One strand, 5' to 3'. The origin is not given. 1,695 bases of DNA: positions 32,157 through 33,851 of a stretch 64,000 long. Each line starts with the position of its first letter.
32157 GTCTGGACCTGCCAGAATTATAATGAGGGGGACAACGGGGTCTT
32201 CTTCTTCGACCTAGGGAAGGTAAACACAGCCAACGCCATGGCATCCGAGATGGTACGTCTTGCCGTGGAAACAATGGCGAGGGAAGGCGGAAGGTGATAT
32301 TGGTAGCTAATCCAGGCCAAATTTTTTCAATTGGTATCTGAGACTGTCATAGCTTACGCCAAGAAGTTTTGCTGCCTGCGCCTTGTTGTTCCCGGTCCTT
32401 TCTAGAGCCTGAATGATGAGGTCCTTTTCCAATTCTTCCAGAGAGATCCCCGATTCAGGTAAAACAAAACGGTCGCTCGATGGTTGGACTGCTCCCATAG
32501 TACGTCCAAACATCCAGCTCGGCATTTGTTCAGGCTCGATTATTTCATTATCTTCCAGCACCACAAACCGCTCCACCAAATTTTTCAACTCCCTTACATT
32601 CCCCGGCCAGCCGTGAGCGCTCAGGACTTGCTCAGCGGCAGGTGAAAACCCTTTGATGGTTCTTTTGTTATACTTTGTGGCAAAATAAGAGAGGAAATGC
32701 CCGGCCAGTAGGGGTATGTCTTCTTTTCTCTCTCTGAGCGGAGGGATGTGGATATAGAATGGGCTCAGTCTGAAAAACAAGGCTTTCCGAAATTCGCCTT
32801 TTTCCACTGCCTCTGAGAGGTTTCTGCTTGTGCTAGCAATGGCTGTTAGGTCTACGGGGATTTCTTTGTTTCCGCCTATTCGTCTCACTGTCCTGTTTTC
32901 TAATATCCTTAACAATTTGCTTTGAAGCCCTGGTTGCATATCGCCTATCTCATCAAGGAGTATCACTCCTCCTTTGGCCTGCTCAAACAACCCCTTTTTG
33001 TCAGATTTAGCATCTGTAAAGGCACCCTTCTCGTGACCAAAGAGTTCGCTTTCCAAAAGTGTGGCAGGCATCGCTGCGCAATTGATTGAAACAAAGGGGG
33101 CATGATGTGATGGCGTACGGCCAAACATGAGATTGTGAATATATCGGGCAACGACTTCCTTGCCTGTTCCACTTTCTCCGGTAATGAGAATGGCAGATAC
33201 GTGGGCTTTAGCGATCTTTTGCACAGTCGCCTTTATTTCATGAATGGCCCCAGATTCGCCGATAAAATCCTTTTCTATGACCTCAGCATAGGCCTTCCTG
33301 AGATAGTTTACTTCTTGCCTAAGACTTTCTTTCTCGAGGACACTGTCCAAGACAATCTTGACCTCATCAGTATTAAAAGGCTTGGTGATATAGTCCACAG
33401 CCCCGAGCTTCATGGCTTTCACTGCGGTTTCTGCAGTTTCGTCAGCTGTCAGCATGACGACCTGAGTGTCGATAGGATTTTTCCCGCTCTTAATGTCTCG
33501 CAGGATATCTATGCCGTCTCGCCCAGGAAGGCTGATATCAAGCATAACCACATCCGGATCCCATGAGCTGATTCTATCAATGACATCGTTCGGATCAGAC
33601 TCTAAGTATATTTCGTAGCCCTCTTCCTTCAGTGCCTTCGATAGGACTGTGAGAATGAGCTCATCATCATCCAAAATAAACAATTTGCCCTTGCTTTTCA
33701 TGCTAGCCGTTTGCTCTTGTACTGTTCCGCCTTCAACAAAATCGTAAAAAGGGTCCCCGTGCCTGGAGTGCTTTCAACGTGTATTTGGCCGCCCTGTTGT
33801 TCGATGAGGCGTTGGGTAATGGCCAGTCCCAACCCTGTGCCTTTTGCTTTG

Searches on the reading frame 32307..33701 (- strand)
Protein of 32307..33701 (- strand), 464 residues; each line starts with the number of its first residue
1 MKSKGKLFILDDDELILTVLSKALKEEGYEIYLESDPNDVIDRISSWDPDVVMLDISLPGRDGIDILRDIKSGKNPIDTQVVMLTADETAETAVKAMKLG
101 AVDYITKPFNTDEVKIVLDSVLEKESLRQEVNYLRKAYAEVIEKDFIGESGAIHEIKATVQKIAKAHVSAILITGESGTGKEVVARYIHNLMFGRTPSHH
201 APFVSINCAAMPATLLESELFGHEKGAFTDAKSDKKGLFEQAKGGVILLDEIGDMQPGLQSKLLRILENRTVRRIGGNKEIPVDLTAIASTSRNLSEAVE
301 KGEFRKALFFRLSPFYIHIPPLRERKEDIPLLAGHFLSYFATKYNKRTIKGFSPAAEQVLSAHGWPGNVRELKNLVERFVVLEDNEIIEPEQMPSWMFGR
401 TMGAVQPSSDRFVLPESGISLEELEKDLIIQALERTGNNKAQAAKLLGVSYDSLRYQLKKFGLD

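Call 7: search_protein_families(library=pfam, proteins=[window:32307-33701:-], max_evalue=0.01)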
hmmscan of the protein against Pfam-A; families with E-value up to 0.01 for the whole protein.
window:32307-33701:- (464 aa): 11 families
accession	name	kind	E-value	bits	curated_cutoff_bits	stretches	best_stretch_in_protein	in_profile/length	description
PF00158.32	Sigma54_activat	-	2e-61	207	20.2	1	147-317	2-167/168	Sigma-54 interaction domain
PF25601.1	AAA_lid_14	-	3.4e-26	91.3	27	1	323-398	1-75/87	AAA+ ATPase lid domain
PF00072.30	Response_reg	-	2.9e-25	89.1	30.2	1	8-115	2-107/111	Response regulator receiver domain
PF14532.12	Sigma54_activ_2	-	4.3e-24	85.7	25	1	147-322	1-138/138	Sigma-54 interaction domain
PF02954.25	HTH_8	-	3.4e-16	59.1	22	1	420-461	1-42/42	Bacterial regulatory protein, Fis family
PF07724.20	AAA_2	-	1.4e-07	32.2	27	1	168-292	3-123/166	AAA domain (Cdc48 subfamily)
PF07728.20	AAA_5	-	1.4e-07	32.1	22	1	171-287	2-110/139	AAA domain (dynein-related subfamily)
PF00004.35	AAA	-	6.2e-05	23.9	21.2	1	171-310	1-129/131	ATPase family associated with various cellular activities (AAA)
PF01078.27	Mg_chelatase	-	0.00018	21.4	20.3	1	159-289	13-154/207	Magnesium chelatase, subunit ChlI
PF06309.17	Torsin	-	0.001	19.6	27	0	124-195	9-80/127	Torsin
PF13191.12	AAA_16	-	0.0015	19.5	32.6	1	151-268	7-121/167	AAA ATPase domain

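Call 23: search_protein_families(library=ncbifam, proteins=[window:32307-33701:-], max_evalue=0.001)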
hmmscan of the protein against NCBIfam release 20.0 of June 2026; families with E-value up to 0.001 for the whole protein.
window:32307-33701:- (464 aa): 114 families (the best 25 are shown)
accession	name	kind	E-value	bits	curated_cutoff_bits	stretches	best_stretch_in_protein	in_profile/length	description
NF008469.0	PRK11361.1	equivalog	1.3e-125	419.8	714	1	1-464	1-457/461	acetoacetate metabolism transcriptional regulator AtoC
TIGR01818.1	ntrC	equivalog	3e-113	379.1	558.6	1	8-460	2-462/463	nitrogen regulation protein NR(I)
TIGR02915.1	PEP_resp_reg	equivalog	8.4e-110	367.6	502.6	1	7-463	1-444/445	PEP-CTERM-box response regulator transcription factor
NF051870.1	NAssimRespRegNtrX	equivalog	2.8e-104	349.5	600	1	7-463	4-452/452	nitrogen assimilation response regulator NtrX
NF007689.0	PRK10365.1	equivalog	8.6e-101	337.9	760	1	6-455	7-436/441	sigma-54-dependent response regulator transcription factor ZraR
NF041552.1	TF_PrdR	equivalog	6.9e-97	325.1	795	1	122-461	242-576/577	sigma-54 dependent transcriptional regulator PrdR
NF008176.1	PRK10923.1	equivalog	8.9e-96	321.3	620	1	4-463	3-468/469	nitrogen regulation protein NR(I)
TIGR01817.1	nifA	equivalog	1.2e-95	321.3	528.85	1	123-463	176-529/534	nif-specific transcriptional activator NifA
NF050807.1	TransRegFlbDCaul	equivalog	9.3e-92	308.2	750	1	49-461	46-438/454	sigma-54-dependent transcriptional regulator FlbD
NF041946.1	LuxO_transreg_Vib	equivalog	9.6e-89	298.3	800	1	24-454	16-453/463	quorum-sensing sigma-54 dependent transcriptional regulator LuxO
NF038308.1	RNA_repair_RtcR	equivalog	4.2e-88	296.5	650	1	83-461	116-516/530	RNA repair transcriptional activator RtcR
NF011695.0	PRK15115.1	equivalog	4.3e-86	289.4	763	1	4-392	6-377/445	two-component system response regulator GlrR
NF049963.1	RespRegFlgRCampy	domain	4.8e-85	286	750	1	38-462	35-428/429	fla regulon two-component system response regulator FlgR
NF003451.0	PRK05022.1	equivalog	1.7e-83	281.1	476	1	83-463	129-510/512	nitric oxide reductase transcriptional regulator NorR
TIGR02974.1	phageshock_pspF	equivalog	1.2e-79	267.9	443.55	2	147-385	2-235/336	phage shock protein operon transcriptional activator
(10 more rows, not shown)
